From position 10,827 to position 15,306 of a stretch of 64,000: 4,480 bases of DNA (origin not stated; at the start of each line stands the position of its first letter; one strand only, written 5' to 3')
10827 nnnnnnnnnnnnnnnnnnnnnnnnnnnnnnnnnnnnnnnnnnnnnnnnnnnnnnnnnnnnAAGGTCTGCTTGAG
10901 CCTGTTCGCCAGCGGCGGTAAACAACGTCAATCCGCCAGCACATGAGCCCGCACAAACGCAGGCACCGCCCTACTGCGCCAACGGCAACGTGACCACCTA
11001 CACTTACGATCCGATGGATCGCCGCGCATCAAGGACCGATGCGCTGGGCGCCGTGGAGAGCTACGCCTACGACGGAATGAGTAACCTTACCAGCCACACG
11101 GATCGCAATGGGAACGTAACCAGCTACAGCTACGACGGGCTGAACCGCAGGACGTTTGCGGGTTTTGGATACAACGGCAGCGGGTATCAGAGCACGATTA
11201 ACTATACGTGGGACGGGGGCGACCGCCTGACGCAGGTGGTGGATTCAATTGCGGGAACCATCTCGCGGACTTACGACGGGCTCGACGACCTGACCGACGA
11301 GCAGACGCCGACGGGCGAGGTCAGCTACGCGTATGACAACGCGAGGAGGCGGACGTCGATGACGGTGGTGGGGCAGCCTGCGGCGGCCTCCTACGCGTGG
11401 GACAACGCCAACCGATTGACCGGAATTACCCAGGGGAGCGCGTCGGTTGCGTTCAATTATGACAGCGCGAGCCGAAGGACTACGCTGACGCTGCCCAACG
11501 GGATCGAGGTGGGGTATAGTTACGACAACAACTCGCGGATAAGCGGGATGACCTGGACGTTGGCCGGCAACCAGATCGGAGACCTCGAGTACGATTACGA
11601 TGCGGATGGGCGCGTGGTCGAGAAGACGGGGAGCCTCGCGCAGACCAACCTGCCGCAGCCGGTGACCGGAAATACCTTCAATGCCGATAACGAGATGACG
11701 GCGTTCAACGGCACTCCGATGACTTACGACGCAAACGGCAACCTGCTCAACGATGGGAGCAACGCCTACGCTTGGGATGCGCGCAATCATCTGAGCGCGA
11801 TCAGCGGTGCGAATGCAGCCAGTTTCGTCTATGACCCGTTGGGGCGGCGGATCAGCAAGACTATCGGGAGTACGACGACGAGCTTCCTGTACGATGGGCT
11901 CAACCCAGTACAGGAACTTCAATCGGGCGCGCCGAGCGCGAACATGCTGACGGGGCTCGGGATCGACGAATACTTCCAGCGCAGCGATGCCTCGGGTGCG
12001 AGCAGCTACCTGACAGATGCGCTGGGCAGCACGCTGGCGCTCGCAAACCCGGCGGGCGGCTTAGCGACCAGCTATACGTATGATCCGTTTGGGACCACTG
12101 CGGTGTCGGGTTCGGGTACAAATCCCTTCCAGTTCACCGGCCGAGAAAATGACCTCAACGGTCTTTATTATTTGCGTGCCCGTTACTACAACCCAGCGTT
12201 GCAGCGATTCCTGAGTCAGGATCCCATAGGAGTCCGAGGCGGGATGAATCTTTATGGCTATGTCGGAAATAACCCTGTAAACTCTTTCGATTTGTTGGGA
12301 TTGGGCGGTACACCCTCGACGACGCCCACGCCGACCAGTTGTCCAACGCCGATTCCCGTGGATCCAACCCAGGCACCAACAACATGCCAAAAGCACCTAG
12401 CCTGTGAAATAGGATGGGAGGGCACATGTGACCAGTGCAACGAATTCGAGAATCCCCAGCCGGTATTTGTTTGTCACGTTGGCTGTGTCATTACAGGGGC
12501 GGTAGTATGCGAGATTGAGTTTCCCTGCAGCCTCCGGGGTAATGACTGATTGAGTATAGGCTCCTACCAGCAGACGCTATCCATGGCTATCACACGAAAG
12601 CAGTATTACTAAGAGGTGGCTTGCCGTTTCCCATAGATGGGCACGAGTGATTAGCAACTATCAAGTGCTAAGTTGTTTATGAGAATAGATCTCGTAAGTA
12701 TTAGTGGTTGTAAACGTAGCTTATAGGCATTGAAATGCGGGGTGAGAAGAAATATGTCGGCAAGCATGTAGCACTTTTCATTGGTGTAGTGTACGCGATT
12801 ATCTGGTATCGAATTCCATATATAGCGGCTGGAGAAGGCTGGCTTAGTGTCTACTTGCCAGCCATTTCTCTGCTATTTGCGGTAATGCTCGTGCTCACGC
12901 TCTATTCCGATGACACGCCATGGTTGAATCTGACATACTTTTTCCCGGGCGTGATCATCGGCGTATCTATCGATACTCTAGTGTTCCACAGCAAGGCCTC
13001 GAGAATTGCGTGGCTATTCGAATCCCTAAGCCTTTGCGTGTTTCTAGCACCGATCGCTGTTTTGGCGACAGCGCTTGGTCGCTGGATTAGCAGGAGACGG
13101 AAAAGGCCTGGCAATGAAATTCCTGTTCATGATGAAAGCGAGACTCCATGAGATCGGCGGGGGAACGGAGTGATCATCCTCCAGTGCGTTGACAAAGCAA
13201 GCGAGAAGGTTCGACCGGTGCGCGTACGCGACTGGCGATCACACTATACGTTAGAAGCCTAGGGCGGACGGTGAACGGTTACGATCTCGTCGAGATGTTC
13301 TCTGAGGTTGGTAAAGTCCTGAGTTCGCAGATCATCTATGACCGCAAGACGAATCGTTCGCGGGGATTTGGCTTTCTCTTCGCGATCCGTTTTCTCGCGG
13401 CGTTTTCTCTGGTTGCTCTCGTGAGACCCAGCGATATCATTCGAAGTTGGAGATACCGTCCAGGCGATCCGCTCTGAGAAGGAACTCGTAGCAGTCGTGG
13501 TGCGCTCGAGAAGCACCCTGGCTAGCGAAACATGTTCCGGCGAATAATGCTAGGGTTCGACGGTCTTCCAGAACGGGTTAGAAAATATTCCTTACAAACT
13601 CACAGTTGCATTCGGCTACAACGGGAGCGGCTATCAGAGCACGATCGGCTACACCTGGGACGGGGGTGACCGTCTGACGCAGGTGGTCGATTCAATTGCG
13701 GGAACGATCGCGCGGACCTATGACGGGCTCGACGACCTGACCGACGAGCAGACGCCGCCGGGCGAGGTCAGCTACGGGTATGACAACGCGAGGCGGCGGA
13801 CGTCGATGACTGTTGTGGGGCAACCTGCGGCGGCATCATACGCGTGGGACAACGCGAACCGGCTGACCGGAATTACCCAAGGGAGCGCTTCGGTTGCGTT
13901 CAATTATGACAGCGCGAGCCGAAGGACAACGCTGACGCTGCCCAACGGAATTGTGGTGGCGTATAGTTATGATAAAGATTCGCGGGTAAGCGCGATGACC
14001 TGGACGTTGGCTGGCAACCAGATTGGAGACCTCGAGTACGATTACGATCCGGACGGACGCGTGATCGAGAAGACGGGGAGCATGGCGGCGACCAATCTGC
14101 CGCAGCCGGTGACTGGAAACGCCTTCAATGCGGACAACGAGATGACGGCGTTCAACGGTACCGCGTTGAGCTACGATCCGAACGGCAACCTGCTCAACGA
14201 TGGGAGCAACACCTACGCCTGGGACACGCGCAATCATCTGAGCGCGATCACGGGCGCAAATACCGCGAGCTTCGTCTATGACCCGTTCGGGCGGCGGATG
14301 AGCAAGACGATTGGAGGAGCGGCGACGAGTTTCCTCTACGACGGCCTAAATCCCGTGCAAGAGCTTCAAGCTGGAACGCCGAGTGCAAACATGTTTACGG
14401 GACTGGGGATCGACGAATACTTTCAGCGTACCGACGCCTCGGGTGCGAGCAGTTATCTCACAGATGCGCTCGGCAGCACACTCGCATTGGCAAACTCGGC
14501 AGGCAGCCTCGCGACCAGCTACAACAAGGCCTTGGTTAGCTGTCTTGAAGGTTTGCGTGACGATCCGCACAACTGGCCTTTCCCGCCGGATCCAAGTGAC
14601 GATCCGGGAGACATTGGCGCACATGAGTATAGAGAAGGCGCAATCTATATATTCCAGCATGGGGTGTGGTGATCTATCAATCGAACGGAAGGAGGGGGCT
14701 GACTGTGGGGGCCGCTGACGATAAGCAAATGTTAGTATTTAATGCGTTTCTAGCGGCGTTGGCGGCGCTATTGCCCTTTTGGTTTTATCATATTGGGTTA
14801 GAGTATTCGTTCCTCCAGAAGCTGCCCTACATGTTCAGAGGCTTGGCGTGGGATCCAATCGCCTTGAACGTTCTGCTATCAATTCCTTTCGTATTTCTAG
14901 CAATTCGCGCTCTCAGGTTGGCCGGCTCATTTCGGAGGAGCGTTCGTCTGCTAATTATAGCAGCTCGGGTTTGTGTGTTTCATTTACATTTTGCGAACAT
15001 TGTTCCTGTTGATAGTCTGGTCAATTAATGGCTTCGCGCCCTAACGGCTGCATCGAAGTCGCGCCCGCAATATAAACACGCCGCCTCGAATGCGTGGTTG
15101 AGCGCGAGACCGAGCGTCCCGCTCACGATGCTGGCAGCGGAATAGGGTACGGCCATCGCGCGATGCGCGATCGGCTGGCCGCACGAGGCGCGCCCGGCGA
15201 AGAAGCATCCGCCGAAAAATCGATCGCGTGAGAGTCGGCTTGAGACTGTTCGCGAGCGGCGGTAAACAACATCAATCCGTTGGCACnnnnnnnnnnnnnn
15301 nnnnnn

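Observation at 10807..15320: Rhs toxin/immunity-type island bracketed by 169-bp imperfect direct repeats of the MFS gene 3' end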

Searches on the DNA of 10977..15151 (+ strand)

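Call 80: search_dna_similar(query=window:10977-15151:+, collection=plasmids, mode=distant, max_rows=10)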
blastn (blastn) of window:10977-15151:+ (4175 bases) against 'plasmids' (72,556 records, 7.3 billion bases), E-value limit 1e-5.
Records with a match: 2; places in all: 2; records where one place covers at least 80% of the query: 0.
Best place of each record, by identity: 60-80% 2.
By first word of the organism name: Miltoncostaea 1; Burkholderia 1.
By predicted mobility (MOB-suite, as given by PLSDB): non-mobilizable 1; conjugative 1.
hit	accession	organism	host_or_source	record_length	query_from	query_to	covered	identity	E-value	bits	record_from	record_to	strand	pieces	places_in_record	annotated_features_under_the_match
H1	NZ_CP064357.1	Miltoncostaea oceani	pure culture,marine sediment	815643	2653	2808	4%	69.9%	3e-8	71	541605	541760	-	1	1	RHS repeat-associated core domain-containing protein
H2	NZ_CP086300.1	Burkholderia ambifaria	cell culture,agricultural soil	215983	425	533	3%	72.5%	4e-6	63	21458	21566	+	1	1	RHS repeat-associated core domain-containing protein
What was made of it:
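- Tried and rejected: The plasmid database search with the island gave only two weak Rhs-core hits (call 80).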

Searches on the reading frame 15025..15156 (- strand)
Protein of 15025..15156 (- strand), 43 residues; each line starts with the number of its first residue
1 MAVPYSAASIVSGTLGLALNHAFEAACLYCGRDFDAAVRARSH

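Call 8: search_protein_families(library=pfam, proteins=[window:15025-15156:-], max_evalue=0.01)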
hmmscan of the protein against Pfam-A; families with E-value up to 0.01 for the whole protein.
window:15025-15156:- (43 aa): 0 families

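Call 74: search_protein_representatives(protein=window:15028-15150:-)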
Query: 41 residues. Proteins with E-value up to 0.001 (for the whole library): 7; up to 1e-10: 0; up to 1e-30: 0. The best 7 are listed.
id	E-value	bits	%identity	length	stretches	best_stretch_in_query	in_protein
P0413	1.3e-05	40.1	33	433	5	6-32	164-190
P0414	1.7e-05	39.7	36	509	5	23-33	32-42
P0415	3.6e-05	38.7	36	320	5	16-38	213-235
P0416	1.3e-04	37.0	42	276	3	8-38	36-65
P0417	4.3e-04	35.5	63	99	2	1-26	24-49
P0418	4.9e-04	35.3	85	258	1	1-26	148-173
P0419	7.1e-04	34.8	36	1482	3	10-36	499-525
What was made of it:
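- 15073..15153 (-): Fragment (about 27 codons) of a TrbL/VirB6-type conjugative transfer gene, directly abutting repeat copy 2. phmmer against 1.84 billion representatives: P0418, 85% over 26 aa, E 4.9e-4 (call 74).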

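Call 76: search_protein_families(library=pfam, proteins=[P0418, P0417, P0416], max_evalue=0.01)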
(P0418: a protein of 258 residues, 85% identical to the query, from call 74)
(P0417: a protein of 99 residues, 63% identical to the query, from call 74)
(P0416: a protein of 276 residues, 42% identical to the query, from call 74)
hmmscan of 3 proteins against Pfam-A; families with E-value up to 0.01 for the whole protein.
P0418 (258 aa): 1 family
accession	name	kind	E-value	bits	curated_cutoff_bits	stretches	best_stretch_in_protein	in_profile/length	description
PF04610.19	TrbL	-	4e-13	50.1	25.9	1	3-101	97-196/215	TrbL/VirB6 plasmid conjugal transfer protein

P0417 (99 aa): 0 families

P0416 (276 aa): 0 families

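Call 77: search_protein_families(library=ncbifam, proteins=[P0418, P0417, window:15028-15150:-], max_evalue=1)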
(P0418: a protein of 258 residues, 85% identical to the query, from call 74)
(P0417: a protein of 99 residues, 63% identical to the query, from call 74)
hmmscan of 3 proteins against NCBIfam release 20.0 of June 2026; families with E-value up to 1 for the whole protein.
P0418 (258 aa): 4 families
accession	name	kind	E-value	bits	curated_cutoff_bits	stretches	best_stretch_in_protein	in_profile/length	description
TIGR02783.1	TrbL_P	equivalog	1.7e-22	80.2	128.85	2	7-104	133-230/298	P-type conjugative transfer protein TrbL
NF010449.0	PRK13875.1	subfamily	2.7e-05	23.4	442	1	8-96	143-231/443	conjugal transfer protein TrbL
NF010415.0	PRK13841.1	subfamily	0.00019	20.7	517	1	6-102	155-251/393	conjugal transfer protein TrbL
NF052375.1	antisigma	equivalog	0.0028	17.7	100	1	188-241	2-55/217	anti-sigma factor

P0417 (99 aa): 1 family
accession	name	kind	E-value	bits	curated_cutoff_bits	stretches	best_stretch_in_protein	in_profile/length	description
NF009550.0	PRK12997.1-1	equivalog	0.049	12.4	583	1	12-80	145-210/447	PTS sugar transporter subunit IIC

window:15028-15150:- (41 aa): 0 families
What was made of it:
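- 15073..15153 (-): P0418 matches TIGR02783 TrbL_P (E 1.7e-22) and Pfam TrbL (E 4e-13) (calls 76, 77).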
